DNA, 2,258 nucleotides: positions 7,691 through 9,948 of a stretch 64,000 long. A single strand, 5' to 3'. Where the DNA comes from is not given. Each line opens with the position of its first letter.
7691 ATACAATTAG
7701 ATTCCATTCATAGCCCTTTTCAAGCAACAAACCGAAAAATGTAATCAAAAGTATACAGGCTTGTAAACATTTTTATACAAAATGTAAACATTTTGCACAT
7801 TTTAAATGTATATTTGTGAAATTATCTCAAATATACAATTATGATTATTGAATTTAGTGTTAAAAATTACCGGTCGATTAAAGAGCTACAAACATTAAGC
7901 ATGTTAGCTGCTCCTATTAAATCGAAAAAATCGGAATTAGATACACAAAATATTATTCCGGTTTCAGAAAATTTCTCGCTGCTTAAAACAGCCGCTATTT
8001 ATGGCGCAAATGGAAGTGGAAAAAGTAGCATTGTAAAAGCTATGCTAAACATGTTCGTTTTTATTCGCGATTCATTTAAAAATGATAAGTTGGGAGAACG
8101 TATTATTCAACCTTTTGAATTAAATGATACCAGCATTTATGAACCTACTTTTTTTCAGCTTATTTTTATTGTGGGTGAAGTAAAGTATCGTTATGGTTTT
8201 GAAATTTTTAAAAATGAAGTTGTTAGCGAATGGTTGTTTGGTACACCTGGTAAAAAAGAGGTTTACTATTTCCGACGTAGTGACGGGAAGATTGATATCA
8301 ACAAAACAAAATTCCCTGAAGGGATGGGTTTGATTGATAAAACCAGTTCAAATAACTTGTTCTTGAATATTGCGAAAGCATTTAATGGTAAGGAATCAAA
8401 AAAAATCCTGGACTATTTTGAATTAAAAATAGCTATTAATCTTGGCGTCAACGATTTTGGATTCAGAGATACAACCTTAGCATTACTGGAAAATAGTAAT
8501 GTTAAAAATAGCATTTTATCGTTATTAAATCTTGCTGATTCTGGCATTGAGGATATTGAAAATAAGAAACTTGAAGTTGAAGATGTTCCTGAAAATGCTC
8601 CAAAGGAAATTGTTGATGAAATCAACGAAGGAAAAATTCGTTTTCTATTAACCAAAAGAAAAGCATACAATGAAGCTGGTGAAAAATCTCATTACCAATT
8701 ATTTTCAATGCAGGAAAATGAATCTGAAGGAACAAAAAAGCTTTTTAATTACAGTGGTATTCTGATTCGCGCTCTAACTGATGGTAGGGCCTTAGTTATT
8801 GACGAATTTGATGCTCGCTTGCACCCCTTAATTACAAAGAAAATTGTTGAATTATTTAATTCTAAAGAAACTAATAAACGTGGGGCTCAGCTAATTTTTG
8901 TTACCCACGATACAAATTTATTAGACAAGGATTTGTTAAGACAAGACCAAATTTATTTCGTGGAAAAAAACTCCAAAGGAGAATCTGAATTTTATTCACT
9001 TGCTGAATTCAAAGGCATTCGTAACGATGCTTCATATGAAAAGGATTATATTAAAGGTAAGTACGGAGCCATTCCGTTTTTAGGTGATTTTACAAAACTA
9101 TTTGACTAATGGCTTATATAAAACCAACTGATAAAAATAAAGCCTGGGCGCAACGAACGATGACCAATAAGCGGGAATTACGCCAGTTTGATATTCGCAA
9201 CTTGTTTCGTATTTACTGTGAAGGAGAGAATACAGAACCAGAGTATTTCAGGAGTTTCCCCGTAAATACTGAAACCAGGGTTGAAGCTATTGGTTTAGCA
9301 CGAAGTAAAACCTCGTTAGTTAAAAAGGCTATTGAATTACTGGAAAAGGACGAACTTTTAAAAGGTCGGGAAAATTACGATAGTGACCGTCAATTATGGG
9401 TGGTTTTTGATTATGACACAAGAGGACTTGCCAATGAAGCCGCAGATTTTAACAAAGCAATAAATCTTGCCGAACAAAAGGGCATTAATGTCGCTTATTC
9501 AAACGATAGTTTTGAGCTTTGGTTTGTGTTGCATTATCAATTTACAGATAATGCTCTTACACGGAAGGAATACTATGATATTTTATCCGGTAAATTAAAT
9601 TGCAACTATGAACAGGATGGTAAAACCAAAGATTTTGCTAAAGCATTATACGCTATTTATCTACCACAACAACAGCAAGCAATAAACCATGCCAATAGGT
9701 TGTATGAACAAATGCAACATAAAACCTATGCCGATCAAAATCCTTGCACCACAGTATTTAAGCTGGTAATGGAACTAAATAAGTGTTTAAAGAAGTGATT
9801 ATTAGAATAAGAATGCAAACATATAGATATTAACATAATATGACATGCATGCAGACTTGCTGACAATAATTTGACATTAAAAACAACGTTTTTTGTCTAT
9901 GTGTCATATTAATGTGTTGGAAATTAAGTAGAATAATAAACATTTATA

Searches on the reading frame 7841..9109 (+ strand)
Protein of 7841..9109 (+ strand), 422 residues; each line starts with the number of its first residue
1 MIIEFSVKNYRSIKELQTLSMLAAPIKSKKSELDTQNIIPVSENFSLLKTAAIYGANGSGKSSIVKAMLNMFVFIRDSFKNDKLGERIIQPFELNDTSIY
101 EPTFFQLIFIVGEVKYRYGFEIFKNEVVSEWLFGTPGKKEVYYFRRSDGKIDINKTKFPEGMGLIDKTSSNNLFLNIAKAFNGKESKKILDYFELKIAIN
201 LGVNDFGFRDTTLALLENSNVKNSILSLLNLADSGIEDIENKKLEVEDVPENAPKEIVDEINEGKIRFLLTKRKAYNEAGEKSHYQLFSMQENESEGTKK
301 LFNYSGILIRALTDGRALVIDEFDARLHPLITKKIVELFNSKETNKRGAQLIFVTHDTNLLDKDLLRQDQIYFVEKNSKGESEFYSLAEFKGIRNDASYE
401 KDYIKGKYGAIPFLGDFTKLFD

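Call 5: search_protein_families(library=padloc, proteins=[window:7841-9109:+], max_evalue=0.1)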
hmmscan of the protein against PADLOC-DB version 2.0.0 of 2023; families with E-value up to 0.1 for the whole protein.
window:7841-9109:+ (422 aa): 57 families (the best 25 are shown)
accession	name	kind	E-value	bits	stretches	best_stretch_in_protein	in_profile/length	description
PDLC02335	AbiLi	-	7e-94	312.5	1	1-420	49-293/326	AbiLi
PDLC02980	AriA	-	1.6e-40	137.9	1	51-362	2-304/304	-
PDLC04426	PDC-M12A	-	6.4e-22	76.4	2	280-404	246-363/369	-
PDLC04135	mad3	-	7.6e-13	46.7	2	295-389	265-352/374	mads_3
PDLC04182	HEC-01A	-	1.5e-12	45.3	2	289-395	281-383/406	-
PDLC04570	PDC-M31A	-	2.3e-10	38.2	1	307-412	282-393/395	-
PDLC04427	PDC-M12A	-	3.4e-10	37.9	1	293-403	204-309/316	-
PDLC02914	ATPase-Toprim_I-B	-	3.4e-10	37.7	2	315-379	203-264/443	-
PDLC03878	NsnB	-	6.7e-10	37.3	2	42-89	15-62/345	-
PDLC04178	HEC-01A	-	1.2e-08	32.4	1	282-382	254-351/399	-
PDLC04389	PDC-M07A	-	1.6e-08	32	1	313-392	324-404/443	-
PDLC04180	HEC-01A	-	2.2e-08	31.7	1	292-380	253-340/382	-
PDLC04391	PDC-M07A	-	4.1e-08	30.6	1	313-391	302-381/412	-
PDLC00289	PtuA1|PtuA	-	5.6e-08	30.2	1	42-386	22-315/404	AAA ATPase domain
PDLC04175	HEC-01A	-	1.8e-07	28.5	1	292-388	247-336/363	-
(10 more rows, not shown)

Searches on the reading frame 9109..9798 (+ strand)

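Call 5: search_protein_families(library=padloc, proteins=[window:9109-9798:+], max_evalue=0.1)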
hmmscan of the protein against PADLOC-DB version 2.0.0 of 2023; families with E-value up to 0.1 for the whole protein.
window:9109-9798:+ (229 aa): 1 family
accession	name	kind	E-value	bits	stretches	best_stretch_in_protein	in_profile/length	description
PDLC02337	AbiLii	-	2.5e-24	84.8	1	12-228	17-90/170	AbiLii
